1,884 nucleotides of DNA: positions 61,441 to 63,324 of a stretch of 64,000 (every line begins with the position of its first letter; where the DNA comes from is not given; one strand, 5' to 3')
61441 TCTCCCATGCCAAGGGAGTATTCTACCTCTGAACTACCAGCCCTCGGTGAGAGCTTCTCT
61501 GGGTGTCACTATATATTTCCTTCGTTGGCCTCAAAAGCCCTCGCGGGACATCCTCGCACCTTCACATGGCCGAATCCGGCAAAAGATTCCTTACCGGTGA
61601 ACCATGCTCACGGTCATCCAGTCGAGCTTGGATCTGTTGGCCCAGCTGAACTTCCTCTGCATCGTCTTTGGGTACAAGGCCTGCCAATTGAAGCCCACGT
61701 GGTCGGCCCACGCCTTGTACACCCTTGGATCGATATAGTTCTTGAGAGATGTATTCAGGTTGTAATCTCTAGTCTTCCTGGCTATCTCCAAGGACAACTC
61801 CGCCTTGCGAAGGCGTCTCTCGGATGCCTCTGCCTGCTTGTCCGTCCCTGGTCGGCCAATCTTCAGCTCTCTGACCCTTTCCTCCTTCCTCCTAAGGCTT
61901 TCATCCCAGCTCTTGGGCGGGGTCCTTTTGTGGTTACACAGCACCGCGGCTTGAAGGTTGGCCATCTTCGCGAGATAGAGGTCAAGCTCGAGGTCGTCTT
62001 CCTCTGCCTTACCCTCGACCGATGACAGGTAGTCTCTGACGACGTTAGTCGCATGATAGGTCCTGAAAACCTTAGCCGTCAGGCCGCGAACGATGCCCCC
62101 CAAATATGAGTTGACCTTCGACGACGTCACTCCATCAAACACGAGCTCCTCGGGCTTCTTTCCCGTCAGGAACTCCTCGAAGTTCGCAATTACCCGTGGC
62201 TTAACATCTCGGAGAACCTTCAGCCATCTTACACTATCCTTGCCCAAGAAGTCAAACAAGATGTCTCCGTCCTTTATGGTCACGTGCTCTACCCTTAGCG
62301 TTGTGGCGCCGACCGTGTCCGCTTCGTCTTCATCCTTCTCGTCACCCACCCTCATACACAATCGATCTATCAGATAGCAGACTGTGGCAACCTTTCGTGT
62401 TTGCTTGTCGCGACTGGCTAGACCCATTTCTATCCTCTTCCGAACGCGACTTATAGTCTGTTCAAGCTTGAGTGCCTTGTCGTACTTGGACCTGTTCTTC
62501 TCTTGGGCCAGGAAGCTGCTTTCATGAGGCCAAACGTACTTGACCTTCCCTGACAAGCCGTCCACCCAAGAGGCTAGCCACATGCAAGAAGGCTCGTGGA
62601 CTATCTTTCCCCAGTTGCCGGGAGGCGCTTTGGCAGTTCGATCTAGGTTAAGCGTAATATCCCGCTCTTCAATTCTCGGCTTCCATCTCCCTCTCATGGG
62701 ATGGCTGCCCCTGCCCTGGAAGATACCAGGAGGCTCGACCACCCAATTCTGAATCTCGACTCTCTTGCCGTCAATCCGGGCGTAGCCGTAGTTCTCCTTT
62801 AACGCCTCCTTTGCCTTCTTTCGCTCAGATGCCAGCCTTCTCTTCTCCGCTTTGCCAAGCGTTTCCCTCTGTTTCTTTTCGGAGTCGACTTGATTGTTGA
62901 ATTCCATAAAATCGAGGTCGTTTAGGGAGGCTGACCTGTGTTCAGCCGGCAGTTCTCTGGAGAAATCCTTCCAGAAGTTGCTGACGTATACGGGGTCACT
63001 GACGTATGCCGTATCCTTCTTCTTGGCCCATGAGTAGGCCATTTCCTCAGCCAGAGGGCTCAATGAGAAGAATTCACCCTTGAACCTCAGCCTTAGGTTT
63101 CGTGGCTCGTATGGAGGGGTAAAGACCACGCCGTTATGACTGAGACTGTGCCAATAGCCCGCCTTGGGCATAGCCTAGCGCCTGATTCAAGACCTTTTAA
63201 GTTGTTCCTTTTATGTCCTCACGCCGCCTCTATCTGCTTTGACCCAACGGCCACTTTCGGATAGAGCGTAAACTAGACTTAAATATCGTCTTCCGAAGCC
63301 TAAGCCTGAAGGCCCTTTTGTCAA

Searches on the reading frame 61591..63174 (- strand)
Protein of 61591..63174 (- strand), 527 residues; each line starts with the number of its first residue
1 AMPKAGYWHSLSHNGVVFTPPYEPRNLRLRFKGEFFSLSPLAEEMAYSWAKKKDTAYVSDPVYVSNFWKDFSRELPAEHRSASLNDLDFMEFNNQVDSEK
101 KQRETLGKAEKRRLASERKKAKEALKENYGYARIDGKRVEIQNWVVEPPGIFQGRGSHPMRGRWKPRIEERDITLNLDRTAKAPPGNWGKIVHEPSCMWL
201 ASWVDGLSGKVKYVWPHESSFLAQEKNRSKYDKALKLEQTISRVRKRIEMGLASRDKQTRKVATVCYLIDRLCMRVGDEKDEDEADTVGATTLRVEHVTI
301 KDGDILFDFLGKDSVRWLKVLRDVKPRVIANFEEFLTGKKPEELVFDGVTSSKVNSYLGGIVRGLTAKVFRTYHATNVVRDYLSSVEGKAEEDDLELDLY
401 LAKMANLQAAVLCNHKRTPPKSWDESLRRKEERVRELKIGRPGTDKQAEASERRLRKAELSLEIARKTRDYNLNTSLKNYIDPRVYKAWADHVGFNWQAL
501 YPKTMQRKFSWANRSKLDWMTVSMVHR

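Call 68: search_protein_families(library=pfam, proteins=[window:61591-63174:-], max_evalue=0.00001)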
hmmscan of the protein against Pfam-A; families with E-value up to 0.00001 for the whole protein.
window:61591-63174:- (527 aa): 3 families
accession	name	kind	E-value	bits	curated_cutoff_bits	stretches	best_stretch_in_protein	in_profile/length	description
PF01028.25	Topoisom_I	-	1.1e-67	228.1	23.7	1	221-438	3-218/228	Eukaryotic DNA topoisomerase I, catalytic core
PF02919.20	Topoisom_I_N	-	4e-61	206.7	25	1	8-215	3-212/213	Eukaryotic DNA topoisomerase I, DNA binding fragment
PF14370.11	Topo_C_assoc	-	1.2e-18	67.1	25.1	1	453-519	2-68/70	C-terminal topoisomerase domain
